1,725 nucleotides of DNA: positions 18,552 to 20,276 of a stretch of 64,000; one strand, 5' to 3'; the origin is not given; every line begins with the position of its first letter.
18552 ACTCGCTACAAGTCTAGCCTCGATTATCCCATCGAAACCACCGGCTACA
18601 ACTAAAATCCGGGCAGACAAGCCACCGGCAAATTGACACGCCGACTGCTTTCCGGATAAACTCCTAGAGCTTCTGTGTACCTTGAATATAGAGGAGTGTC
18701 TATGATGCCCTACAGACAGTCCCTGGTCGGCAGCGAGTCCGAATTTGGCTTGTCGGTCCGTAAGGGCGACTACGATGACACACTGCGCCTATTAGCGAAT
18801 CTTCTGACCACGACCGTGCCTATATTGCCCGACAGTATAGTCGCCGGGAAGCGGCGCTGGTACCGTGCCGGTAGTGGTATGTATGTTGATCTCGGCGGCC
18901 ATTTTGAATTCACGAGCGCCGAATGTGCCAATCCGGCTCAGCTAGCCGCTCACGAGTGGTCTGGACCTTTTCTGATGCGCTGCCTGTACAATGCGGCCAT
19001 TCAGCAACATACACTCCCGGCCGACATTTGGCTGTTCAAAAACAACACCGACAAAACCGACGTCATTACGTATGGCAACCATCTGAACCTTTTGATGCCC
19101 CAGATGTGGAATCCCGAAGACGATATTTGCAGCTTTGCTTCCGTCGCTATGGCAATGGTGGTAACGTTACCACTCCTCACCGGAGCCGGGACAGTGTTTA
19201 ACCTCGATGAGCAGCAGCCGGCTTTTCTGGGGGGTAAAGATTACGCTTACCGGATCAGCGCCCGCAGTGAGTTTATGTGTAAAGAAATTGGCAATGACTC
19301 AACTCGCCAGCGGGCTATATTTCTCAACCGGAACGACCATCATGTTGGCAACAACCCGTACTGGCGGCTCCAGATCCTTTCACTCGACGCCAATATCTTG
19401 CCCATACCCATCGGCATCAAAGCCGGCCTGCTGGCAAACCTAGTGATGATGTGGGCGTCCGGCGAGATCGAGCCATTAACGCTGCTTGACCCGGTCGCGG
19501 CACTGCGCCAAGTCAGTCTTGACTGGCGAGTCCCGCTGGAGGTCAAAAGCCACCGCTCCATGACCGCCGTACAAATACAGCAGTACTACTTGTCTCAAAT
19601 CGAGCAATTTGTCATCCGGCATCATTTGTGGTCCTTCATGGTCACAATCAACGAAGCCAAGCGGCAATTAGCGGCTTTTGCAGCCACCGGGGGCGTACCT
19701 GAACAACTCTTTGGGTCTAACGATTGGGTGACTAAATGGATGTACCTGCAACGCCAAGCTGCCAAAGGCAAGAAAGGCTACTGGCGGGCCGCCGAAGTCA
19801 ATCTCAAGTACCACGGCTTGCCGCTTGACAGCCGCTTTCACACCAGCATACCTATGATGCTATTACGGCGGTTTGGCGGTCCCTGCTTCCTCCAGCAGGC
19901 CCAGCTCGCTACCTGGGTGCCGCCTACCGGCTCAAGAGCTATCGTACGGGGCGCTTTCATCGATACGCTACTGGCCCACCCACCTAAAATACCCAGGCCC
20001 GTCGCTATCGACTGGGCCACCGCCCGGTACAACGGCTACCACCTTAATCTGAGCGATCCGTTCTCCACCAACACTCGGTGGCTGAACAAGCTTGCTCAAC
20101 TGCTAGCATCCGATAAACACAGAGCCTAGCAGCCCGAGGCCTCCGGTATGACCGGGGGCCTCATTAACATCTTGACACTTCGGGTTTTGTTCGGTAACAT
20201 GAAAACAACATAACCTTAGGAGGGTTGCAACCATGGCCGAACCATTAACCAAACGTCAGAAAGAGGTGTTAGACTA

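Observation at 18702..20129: Stand-alone PafA/Dop-family (Pup-ligase family) gene between a vanW-like gene and lexA, with no Pup, Mpa/ARC or proteasome genes in 64 kb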

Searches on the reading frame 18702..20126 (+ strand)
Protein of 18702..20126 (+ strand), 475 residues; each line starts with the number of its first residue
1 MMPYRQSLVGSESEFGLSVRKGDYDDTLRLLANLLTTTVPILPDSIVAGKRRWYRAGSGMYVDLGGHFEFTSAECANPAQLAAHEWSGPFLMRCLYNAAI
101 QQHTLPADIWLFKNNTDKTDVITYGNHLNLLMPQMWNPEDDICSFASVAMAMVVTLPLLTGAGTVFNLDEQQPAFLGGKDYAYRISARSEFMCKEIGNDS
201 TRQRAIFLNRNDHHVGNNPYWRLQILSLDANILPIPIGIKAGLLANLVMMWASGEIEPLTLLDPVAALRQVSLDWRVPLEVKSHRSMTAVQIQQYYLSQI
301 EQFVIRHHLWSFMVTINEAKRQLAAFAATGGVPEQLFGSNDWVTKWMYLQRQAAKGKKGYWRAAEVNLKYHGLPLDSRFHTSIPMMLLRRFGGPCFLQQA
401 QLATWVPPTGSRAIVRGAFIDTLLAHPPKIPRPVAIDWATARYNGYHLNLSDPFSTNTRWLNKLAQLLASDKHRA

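Call 3: search_protein_families(library=pfam, proteins=[window:18702-20126:+], max_evalue=0.1)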
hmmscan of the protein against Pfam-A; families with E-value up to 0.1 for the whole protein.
window:18702-20126:+ (475 aa): 2 families
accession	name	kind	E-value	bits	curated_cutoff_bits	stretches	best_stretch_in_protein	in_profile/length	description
PF03136.20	Pup_ligase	-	3e-53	181.8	25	1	52-440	71-439/441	Pup-ligase protein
PF18743.7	AHJR-like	-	0.0039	17.2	26.1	1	276-322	55-97/123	REase_AHJR-like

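Call 4: search_protein_families(library=ncbifam, proteins=[window:18702-20126:+], max_evalue=0.1)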
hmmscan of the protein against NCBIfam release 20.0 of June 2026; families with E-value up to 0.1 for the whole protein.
window:18702-20126:+ (475 aa): 2 families
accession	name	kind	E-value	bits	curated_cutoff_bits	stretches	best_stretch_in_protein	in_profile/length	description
TIGR03686.1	pupylate_PafA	equivalog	5.6e-46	157.1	551.3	1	9-465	4-454/457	Pup--protein ligase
TIGR03688.1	depupylase_Dop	equivalog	3.8e-31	108.4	492.3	1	55-421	86-439/485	depupylase/deamidase Dop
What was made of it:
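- On PafA (Pup-protein ligase, NCBIfam TIGR03686 equivalog): 157.1 bits against a cutoff of 551.3 (call 4).
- On Dop (depupylase/deamidase, NCBIfam TIGR03688 equivalog): 108.4 bits against 492.3 (call 4).
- Closest known: PafA, the Pup-protein ligase of Actinobacteria. Different: It scores 157 bits against the 551-bit equivalog cutoff (call 4).
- Closest known: Dop, the depupylase/deamidase. Different: It scores 108 bits against the 492-bit cutoff (call 4).
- The PafA model scores better than the Dop model, 157 versus 108 bits (call 4). The equivalog score is far below cutoff (call 4).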

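Call 8: find_homologous_proteins(query=window:18702-20126:+)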
Query window:18702-20126:+ (475 aa): 66 proteins with E <= 0.001 among 8000 candidates.
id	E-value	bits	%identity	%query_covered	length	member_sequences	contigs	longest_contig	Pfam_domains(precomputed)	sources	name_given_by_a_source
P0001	0.0e+0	1111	100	100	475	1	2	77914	PF03136.21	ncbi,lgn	-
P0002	1.5e-45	174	31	80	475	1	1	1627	PF03136.21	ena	-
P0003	1.7e-30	125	29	83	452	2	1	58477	PF03136.21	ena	-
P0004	2.3e-30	124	28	87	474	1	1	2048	PF03136.21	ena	-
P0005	2.4e-29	121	28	86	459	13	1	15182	PF03136.21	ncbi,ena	-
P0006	8.7e-29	119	28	86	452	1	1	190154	PF03136.21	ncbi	-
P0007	9.4e-29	119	27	87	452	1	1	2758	PF03136.21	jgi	jgi:proteasome accessory factor A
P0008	1.7e-28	118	27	87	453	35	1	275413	PF03136.21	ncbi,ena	-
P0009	5.5e-28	116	27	86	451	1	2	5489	PF03136.21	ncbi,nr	ncbi:MAG: Pup--protein ligase [Actinomycetota bacterium]|nr:Pup--protein ligase [Actinomycetota bact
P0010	1.2e-27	115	28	87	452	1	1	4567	PF03136.21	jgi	-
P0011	1.4e-27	115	28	87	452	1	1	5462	PF03136.21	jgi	jgi:proteasome accessory factor A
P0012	1.5e-27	115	28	87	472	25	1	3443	PF03136.21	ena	-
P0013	1.9e-27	114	26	86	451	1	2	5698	PF03136.21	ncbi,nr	ncbi:MAG: Pup--protein ligase [Actinomycetota bacterium]|nr:Pup--protein ligase [Actinomycetota bact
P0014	5.0e-27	113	27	87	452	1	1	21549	PF03136.21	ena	-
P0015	7.2e-27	113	27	87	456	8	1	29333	PF03136.21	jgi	-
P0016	3.3e-26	110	28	87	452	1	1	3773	PF03136.21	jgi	jgi:proteasome accessory factor A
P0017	5.1e-26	110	27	86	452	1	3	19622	PF03136.21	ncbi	-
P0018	5.4e-26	110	27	84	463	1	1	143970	PF03136.21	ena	-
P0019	2.0e-25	108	27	87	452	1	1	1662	PF03136.21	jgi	jgi:proteasome accessory factor A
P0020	2.1e-25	108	27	84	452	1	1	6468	PF03136.21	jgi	jgi:proteasome accessory factor A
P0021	2.7e-25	107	27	84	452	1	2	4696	PF03136.21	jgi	jgi:proteasome accessory factor A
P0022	3.1e-25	107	27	88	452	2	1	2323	PF03136.21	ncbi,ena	-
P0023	4.2e-25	107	26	87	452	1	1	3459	PF03136.21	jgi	jgi:proteasome accessory factor A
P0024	4.5e-25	107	27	84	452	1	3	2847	PF03136.21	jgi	jgi:proteasome accessory factor A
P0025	6.1e-25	106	26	86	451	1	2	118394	PF03136.21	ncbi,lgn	-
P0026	9.0e-25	106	27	84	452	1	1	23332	PF03136.21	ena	-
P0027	9.8e-25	105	26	87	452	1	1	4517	PF03136.21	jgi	-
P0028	1.1e-24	105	27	87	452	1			PF03136.21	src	-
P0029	1.2e-24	105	26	87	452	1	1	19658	PF03136.21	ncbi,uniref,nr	ncbi:Pup--protein ligase [Actinomadura sp. KC216]|uniref:Pup--protein ligase n=1 Tax=Actinomadura sp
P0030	1.2e-24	105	27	86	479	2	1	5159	PF03136.21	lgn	-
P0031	2.2e-24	104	27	83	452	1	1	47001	PF03136.21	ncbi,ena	-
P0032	2.3e-24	104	28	87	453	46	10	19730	PF03136.21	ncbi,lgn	-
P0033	5.4e-24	103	26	86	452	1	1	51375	PF03136.21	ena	-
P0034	5.5e-24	103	24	98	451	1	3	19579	PF03136.21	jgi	jgi:proteasome accessory factor A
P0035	5.5e-24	103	28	83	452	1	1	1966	PF03136.21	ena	-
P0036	1.4e-23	102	29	84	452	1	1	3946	PF03136.21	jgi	jgi:proteasome accessory factor A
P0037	1.5e-23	102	28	84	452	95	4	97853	PF03136.21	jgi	jgi:proteasome accessory factor A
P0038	2.6e-23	101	27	88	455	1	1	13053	PF03136.21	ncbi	-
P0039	3.3e-23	100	26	87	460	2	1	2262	PF03136.21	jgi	jgi:proteasome accessory factor A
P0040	4.7e-23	100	26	86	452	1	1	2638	PF03136.21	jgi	jgi:proteasome accessory factor A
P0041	1.4e-22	98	28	84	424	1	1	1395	PF03136.21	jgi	jgi:proteasome accessory factor A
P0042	4.1e-22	97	25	86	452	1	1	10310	PF03136.21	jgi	jgi:proteasome accessory factor A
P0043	4.4e-22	97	28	94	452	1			PF03136.21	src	-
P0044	1.5e-21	95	25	87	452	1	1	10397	PF03136.21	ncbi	-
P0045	2.9e-21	94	25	87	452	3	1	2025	PF03136.21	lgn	-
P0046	3.0e-21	94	25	86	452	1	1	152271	PF03136.21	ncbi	-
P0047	4.3e-21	93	28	63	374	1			PF03136.21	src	-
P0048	5.9e-21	93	24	86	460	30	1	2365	PF03136.21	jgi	-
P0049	7.3e-21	93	25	87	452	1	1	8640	PF03136.21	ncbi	ncbi:MAG: Pup--protein ligase [Acidimicrobiales bacterium]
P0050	1.1e-20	92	27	77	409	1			PF03136.21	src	-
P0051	1.2e-20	92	25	87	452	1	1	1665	PF03136.21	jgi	jgi:proteasome accessory factor A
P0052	4.6e-20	90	25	87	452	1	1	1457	PF03136.21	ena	-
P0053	5.7e-20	90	26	87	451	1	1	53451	PF03136.21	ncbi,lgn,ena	-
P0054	2.4e-19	88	27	86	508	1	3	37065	PF03136.21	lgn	-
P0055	2.8e-18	84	26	82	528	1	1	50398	PF03136.21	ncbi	ncbi:MAG: proteasome accessory factor PafA2 family protein [Thermodesulfobacteriota bacterium]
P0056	3.1e-16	77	24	86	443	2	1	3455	PF03136.21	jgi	-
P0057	3.8e-15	74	27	97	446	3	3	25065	PF03136.21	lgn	-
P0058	6.9e-15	73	25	53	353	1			PF03136.21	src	-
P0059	5.7e-13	67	25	78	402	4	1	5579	PF03136.21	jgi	jgi:proteasome accessory factor A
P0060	1.4e-10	59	26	73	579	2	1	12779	PF03136.21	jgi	jgi:proteasome accessory factor A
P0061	3.6e-7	48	30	43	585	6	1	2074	PF03136.21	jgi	-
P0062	3.8e-5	41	28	42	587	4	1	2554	PF03136.21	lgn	-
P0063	1.4e-4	39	26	45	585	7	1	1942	PF03136.21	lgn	-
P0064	3.9e-4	38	27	48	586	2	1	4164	PF03136.21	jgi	jgi:proteasome accessory factor A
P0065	4.9e-4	37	26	49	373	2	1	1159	PF03136.21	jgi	jgi:proteasome accessory factor A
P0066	6.4e-4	37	25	62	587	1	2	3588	PF03136.21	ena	-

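Call 9: find_related_loci(query=window:18702-20126:+, collection=genome_contigs, flank=10000)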
Query window:18702-20126:+ (475 aa) in genome_contigs; peptide patterns used: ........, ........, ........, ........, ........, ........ (x = any residue, [..] = any of these).
31 stretches matched a pattern, but none encodes a relative of the query by tblastn (E <= 1e-3).
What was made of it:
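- Tried and rejected: First genome_contigs scan with exact peptides: nothing found (call 9), so the source genome is not among the GTDB species representatives.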

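Call 11: find_encoding_contigs(protein=P0001, flank=10000, max_places=4)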
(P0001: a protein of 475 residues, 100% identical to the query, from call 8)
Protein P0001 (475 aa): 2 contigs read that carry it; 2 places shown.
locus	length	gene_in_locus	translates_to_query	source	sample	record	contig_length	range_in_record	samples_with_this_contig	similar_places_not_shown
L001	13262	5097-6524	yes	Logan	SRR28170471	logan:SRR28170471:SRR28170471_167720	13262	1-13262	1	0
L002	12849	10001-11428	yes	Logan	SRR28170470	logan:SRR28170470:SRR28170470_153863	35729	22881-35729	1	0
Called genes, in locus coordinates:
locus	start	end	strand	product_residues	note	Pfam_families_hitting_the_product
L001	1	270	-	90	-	?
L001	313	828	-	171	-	PF00293:NUDIX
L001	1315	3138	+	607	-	PF13522:GATase_6, PF13537:GATase_7, PF01380:SIS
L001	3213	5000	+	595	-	PF12229:PG_binding_4, PF04294:VanW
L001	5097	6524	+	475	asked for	PF03136:Pup_ligase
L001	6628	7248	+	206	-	PF01726:LexA_DNA_bind, PF00717:Peptidase_S24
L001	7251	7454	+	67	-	-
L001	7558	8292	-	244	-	PF01061:ABC2_membrane, PF12679:ABC2_membrane_2, PF12698:ABC2_membrane_3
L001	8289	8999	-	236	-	PF00005:ABC_tran, PF13304:AAA_21 (weak)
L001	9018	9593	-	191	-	PF00406:ADK (weak), PF13207:AAA_17 (weak), PF13238:AAA_18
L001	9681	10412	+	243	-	PF01988:VIT1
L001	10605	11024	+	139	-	-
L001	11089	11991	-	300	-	-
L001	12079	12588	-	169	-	PF03703:bPH_2, PF09851:SHOCT (weak)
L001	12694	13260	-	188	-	?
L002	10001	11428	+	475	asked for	PF03136:Pup_ligase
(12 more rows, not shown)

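Call 12: list_cluster_members(proteins=[P0001, P0002, P0003, P0004])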
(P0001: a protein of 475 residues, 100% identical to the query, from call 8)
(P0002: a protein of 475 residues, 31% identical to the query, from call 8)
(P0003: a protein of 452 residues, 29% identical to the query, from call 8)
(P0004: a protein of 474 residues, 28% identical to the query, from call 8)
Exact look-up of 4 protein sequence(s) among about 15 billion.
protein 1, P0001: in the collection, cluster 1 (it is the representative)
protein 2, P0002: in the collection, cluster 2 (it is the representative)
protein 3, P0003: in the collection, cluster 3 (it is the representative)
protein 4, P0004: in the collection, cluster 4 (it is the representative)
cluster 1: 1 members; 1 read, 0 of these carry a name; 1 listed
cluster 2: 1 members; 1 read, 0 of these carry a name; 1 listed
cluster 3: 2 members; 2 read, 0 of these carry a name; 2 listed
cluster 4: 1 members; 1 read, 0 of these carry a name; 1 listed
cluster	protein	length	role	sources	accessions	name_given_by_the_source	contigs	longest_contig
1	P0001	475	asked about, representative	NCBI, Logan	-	-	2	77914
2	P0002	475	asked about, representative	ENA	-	-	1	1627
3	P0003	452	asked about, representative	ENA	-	-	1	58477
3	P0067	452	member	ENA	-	-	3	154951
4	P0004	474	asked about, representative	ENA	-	-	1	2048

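Call 23: search_solved_structures(query=window:18702-20126:+, show_alignments=3, max_evalue=0.01)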
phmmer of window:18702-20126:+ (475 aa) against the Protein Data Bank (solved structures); distinct sequences matched with E-value up to 0.01: 5.
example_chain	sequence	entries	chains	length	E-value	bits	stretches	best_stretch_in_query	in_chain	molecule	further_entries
4b0t_A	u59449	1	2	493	5.8e-29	104.5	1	7-466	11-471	PUP--PROTEIN LIGASE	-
4bjr_A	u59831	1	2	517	3.5e-28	102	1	7-466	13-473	PUP--PROTEIN LIGASE, PROKARYOTIC UBIQUITIN-LIKE PROTEIN PUP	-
4b0r_A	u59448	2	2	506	1.7e-22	83.2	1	57-419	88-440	DEAMIDASE-DEPUPYLASE DOP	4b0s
5lrt_A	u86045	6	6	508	1.7e-22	83.2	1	57-419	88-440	Depupylase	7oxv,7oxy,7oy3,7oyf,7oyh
9cku_G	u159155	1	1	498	4.6e-17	65.3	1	47-417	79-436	Pup deamidase/depupylase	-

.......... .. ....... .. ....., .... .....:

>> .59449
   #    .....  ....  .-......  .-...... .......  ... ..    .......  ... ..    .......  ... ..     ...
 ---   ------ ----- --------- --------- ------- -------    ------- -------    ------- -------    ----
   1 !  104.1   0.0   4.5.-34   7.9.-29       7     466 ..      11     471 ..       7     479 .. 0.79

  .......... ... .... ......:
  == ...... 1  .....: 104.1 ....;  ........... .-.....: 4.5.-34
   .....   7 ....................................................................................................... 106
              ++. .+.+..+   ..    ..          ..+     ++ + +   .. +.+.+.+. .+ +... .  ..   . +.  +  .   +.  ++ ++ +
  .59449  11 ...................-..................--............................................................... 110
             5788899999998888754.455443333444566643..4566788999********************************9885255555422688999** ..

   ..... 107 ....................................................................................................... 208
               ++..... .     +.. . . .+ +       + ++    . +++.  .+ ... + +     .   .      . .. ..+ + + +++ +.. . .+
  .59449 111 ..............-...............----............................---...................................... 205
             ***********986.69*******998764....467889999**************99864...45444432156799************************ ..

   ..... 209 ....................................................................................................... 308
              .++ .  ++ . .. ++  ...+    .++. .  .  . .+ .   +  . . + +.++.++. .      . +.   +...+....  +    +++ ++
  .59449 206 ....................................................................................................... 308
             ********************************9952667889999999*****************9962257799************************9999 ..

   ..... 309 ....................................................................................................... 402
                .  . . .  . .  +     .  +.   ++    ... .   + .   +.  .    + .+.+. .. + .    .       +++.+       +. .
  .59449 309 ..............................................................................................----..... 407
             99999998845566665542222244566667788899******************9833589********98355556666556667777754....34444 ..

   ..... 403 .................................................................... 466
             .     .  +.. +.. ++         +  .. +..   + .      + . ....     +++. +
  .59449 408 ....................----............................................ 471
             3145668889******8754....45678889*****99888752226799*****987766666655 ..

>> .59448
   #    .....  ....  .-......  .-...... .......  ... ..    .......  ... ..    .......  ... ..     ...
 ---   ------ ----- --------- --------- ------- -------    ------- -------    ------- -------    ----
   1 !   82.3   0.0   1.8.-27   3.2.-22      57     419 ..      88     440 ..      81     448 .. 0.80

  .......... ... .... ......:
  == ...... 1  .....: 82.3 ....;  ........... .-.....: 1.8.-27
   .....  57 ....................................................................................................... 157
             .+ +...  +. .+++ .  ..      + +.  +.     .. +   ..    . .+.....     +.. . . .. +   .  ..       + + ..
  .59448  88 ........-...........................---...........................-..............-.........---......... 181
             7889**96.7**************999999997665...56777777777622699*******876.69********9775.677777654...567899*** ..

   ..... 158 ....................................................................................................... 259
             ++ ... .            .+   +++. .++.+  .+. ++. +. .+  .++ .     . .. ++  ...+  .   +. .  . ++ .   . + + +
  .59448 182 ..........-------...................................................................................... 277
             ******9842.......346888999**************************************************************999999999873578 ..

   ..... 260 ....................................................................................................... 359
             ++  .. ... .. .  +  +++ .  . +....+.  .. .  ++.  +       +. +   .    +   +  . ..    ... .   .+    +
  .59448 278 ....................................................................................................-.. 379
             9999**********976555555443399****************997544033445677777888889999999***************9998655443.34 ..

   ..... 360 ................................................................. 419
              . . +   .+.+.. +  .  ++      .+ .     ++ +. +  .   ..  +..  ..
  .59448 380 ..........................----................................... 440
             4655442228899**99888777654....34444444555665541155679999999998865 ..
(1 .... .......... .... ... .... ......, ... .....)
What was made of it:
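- Closest known: Dop, the depupylase/deamidase. Different: The sequence match covers only residues 57-419 (call 23).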

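Call 25: search_protein_representatives(protein=window:18702-20126:+)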
Query: 475 residues. Proteins with E-value up to 0.001 (for the whole library): 1421; up to 1e-10: 430; up to 1e-30: 9. The best 150 are listed.
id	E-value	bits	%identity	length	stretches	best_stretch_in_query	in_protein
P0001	0.0e+00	1110.9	100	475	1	1-475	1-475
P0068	4.0e-101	355.7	40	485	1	10-472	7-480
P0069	1.5e-100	353.8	42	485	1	6-468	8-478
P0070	2.9e-93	329.8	44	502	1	4-469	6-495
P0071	6.1e-90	318.8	40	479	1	7-464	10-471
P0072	2.0e-65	238.0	38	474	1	8-423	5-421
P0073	1.7e-48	182.1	33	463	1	46-468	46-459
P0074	6.1e-48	180.3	32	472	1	23-468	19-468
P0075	1.8e-36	142.5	31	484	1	57-455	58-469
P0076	1.1e-30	123.4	30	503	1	49-421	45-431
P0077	9.7e-29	117.0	30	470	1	58-466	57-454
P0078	2.2e-28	115.8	30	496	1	24-420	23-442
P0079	2.2e-26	109.2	30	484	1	49-421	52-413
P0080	5.4e-26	107.9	29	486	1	56-461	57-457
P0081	7.4e-26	107.5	30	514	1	52-466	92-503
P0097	2.4e-22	95.9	29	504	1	53-423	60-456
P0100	6.0e-22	94.6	29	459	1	5-456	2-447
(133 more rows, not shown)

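Call 27: find_encoding_contigs(protein=P0068, flank=10000, max_places=3)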
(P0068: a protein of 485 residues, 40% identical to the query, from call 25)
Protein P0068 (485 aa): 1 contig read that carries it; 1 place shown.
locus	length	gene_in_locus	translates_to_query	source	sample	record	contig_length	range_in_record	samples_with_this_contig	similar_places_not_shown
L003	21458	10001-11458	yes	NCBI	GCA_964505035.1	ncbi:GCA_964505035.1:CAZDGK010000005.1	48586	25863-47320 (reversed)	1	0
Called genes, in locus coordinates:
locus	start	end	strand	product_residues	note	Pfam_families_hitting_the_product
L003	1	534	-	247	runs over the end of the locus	PF00483:NTP_transferase, PF12804:NTP_transf_3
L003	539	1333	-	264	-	PF00535:Glycos_transf_2, PF13641:Glyco_tranf_2_3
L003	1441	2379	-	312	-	PF00459:Inositol_P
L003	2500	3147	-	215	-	-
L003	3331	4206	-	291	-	PF13489:Methyltransf_23, PF07021:MetW, PF08241:Methyltransf_11, PF08242:Methyltransf_12, PF13649:Methyltransf_25, PF13847:Methyltransf_31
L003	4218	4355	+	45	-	-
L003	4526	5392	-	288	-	PF00483:NTP_transferase, PF12804:NTP_transf_3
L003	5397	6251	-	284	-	PF01370:Epimerase, PF04321:RmlD_sub_bind, PF16363:GDP_Man_Dehyd (weak)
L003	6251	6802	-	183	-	PF00908:dTDP_sugar_isom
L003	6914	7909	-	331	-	PF01073:3Beta_HSD, PF01370:Epimerase, PF02719:Polysacc_synt_2, PF04321:RmlD_sub_bind, PF07993:NAD_binding_4, PF13460:NAD_binding_10 (weak), PF16363:GDP_Man_Dehyd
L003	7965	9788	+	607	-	PF12229:PG_binding_4, PF04294:VanW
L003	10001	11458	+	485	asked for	PF03136:Pup_ligase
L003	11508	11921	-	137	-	-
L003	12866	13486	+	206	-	PF01726:LexA_DNA_bind, PF00717:Peptidase_S24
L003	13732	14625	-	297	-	-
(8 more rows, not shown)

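Call 28: find_encoding_contigs(protein=P0069, flank=10000, max_places=3)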
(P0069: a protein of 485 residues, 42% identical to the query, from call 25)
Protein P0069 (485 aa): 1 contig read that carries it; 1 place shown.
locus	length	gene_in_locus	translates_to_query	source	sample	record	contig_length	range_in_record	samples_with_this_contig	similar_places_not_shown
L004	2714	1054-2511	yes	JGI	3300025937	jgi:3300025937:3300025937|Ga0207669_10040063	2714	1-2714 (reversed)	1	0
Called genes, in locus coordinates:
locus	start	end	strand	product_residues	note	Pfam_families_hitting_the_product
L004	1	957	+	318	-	?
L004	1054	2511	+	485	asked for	PF03136:Pup_ligase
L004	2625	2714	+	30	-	?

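Call 29: find_encoding_contigs(protein=P0070, flank=10000, max_places=3)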
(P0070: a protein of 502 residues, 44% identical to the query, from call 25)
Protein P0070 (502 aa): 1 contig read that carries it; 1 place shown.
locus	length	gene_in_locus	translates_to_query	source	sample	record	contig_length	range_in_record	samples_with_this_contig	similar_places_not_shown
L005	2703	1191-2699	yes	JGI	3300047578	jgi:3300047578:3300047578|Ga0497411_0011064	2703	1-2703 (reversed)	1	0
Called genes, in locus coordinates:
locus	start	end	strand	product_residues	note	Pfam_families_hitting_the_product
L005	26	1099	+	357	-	PF12229:PG_binding_4, PF04294:VanW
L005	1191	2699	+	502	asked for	PF03136:Pup_ligase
